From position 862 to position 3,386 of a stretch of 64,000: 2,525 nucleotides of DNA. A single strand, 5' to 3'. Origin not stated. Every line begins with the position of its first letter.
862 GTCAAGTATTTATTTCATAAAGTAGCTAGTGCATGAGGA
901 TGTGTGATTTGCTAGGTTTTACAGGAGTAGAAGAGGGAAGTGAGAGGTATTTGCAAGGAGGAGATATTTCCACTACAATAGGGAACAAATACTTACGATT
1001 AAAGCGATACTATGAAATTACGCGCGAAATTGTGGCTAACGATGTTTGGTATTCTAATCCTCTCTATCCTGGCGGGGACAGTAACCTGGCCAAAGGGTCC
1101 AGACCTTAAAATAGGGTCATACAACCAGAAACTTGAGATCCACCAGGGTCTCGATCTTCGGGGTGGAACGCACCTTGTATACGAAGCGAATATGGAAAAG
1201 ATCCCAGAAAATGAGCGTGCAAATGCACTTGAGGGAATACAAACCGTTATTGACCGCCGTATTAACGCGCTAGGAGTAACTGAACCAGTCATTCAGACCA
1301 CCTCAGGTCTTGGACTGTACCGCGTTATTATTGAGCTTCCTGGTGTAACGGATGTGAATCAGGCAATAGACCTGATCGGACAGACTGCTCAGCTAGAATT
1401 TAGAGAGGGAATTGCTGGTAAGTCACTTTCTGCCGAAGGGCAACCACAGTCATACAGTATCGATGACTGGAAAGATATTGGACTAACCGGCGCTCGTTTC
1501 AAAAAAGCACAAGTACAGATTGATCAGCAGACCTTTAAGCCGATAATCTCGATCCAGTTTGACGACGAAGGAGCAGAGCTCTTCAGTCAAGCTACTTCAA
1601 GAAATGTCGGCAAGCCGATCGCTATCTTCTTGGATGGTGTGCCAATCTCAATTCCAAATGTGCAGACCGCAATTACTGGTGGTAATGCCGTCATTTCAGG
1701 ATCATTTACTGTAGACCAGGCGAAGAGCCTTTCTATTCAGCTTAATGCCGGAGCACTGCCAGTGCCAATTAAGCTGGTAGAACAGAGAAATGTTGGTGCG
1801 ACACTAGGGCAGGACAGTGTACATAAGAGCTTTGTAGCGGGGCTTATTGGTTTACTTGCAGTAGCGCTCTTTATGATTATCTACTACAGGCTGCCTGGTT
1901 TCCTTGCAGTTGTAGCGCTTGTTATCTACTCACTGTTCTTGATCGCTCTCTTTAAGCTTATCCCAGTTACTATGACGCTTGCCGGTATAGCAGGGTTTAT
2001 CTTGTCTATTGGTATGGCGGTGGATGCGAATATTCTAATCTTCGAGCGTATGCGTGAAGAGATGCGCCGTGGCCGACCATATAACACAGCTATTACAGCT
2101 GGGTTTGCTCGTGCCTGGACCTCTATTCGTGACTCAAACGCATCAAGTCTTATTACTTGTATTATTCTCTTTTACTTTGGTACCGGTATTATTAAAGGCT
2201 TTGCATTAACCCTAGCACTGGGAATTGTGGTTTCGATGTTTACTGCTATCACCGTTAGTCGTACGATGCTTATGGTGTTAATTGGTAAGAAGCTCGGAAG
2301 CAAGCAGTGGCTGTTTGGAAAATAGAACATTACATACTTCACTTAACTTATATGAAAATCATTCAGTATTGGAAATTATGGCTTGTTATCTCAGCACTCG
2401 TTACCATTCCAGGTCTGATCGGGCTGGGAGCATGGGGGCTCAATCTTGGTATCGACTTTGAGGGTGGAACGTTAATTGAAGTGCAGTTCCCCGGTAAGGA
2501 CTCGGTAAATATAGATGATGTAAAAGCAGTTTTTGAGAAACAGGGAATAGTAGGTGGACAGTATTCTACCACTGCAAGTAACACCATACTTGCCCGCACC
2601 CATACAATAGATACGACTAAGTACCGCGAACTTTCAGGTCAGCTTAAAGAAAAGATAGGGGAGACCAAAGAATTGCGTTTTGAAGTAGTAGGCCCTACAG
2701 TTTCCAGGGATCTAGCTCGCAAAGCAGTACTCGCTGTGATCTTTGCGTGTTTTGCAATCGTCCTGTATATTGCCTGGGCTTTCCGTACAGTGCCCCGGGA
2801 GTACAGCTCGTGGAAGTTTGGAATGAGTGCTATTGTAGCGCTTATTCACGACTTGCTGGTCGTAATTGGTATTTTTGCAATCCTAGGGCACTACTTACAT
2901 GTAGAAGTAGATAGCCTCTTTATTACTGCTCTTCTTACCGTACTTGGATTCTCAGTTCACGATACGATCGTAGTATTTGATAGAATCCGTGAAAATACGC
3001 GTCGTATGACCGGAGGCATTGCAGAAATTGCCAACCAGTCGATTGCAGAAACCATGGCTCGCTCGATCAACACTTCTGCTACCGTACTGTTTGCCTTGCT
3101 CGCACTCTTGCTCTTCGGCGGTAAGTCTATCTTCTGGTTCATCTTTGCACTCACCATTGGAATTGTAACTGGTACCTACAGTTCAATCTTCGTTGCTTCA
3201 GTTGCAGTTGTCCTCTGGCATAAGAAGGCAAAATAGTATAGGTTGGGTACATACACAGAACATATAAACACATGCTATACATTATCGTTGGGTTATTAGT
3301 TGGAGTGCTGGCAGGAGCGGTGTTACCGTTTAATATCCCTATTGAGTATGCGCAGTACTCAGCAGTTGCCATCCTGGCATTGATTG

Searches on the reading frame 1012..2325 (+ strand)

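Call 81: search_protein_families(library=pfam, proteins=[window:1012-2325:+], max_evalue=0.001)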
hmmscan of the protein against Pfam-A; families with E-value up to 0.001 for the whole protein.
window:1012-2325:+ (437 aa): 4 families
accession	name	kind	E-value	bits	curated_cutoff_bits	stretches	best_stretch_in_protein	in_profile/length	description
PF22599.2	SecDF_P1_head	-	1.8e-31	108.8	27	1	154-251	17-114/114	SecDF, P1 head subdomain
PF21760.3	SecD_1st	-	7.7e-20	70.5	27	1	77-132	5-57/60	Protein translocase subunit SecDF, P1 domain, N-terminal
PF02355.23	SecD_SecF_C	-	4.3e-16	59.3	20.5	1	255-423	15-186/189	Protein export membrane protein SecD/SecF, C-terminal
PF03176.21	MMPL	-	2.6e-10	40.2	20.5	1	272-427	144-305/333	MMPL family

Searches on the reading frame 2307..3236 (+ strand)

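Call 81: search_protein_families(library=pfam, proteins=[window:2307-3236:+], max_evalue=0.001)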
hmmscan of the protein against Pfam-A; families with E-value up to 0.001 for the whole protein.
window:2307-3236:+ (309 aa): 2 families
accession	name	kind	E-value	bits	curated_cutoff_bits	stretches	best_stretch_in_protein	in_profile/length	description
PF02355.23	SecD_SecF_C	-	4.4e-56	189.7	20.5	1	115-306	8-188/189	Protein export membrane protein SecD/SecF, C-terminal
PF07549.19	Sec_GG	-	1.7e-07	30.9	20.3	1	44-61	7-24/28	SecD/SecF GG Motif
